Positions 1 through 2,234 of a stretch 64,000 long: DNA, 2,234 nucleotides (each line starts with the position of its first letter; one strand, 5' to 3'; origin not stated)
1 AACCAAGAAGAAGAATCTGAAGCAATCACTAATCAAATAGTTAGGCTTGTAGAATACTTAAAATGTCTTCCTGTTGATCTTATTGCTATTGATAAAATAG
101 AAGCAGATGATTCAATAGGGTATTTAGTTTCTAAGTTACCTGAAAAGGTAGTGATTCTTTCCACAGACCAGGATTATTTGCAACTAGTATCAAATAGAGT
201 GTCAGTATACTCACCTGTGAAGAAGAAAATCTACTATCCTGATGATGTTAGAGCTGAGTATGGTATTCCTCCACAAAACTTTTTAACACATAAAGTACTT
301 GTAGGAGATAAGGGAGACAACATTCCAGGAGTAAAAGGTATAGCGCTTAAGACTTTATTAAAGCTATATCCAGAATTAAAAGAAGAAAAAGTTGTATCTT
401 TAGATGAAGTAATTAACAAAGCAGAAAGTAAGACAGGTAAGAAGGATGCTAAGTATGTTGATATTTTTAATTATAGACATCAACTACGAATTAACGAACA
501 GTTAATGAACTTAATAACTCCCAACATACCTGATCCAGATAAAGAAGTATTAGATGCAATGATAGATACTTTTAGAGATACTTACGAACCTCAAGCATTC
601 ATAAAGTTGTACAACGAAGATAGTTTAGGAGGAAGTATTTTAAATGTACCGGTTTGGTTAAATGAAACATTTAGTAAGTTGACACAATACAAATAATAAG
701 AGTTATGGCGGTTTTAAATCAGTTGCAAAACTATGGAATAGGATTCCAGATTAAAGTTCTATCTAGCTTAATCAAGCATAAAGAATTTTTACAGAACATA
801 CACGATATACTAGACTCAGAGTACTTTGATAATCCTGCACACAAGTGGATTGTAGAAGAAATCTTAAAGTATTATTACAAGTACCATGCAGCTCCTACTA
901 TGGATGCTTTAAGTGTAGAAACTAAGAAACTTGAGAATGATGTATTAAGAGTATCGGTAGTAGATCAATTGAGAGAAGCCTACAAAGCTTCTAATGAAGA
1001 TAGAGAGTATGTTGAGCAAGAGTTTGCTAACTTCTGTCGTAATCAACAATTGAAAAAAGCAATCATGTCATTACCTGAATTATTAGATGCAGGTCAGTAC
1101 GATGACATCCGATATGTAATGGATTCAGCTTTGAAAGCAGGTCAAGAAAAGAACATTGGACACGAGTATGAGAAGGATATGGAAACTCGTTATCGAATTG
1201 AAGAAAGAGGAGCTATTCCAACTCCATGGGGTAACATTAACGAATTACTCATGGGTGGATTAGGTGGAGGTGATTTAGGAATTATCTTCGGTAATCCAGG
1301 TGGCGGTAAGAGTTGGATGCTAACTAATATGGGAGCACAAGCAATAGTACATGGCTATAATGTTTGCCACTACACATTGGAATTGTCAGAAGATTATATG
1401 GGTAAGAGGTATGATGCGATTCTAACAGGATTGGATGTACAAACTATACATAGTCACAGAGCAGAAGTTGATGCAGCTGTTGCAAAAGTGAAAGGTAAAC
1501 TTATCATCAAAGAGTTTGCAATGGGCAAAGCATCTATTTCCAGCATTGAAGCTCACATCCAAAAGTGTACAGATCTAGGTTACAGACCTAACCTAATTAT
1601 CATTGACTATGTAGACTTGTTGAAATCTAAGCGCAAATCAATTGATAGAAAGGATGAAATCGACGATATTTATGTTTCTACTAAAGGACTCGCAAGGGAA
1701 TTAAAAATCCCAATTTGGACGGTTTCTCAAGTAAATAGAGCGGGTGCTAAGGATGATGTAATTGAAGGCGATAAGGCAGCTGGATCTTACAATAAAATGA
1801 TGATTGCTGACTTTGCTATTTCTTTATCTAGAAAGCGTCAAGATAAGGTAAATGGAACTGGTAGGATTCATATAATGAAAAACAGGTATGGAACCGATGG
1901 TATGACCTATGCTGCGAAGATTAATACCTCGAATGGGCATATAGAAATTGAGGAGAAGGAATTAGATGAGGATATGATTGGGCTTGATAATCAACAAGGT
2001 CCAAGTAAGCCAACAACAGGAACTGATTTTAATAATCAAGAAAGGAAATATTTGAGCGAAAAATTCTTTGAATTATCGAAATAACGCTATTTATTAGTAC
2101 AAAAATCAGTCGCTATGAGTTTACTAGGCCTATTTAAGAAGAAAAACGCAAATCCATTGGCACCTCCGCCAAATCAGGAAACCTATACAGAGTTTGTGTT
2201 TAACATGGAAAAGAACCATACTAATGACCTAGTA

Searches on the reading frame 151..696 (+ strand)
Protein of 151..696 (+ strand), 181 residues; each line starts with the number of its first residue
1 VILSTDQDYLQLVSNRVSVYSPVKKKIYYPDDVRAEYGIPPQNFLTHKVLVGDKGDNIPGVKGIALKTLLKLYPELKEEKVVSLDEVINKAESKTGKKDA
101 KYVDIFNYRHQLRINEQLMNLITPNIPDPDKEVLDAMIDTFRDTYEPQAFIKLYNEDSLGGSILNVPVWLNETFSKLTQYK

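Call 57: search_protein_families(library=pfam, proteins=[window:151-696:+], max_evalue=0.001)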
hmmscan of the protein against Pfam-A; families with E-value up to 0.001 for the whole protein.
window:151-696:+ (181 aa): 2 families
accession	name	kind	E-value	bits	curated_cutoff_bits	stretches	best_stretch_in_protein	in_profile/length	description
PF01367.25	5_3_exonuc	-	1.6e-09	38.6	40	1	39-123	1-78/97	5'-3' exonuclease, C-terminal SAM fold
PF02739.22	5_3_exonuc_N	-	0.00015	22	34.3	1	1-38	126-164/164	5'-3' exonuclease, N-terminal resolvase-like domain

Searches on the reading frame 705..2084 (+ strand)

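Call 12: search_protein_families(library=phrogs, proteins=[window:705-2084:+], max_evalue=0.00001)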
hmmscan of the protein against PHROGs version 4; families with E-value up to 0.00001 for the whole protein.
window:705-2084:+ (459 aa): 4 families
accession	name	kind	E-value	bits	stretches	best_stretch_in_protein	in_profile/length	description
phrog_19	-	DNA, RNA and nucleotide metabolism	3.6e-79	268.3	1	10-430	159-591/621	DnaB-like replicative helicase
phrog_239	-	DNA, RNA and nucleotide metabolism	1.7e-29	104.3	1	125-436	294-619/801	DNA primase/helicase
phrog_243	-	DNA, RNA and nucleotide metabolism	3.4e-18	66.6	1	171-397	18-245/273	DnaB-like replicative helicase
phrog_11530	-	unknown function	6e-07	30.5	1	277-413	15-153/184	-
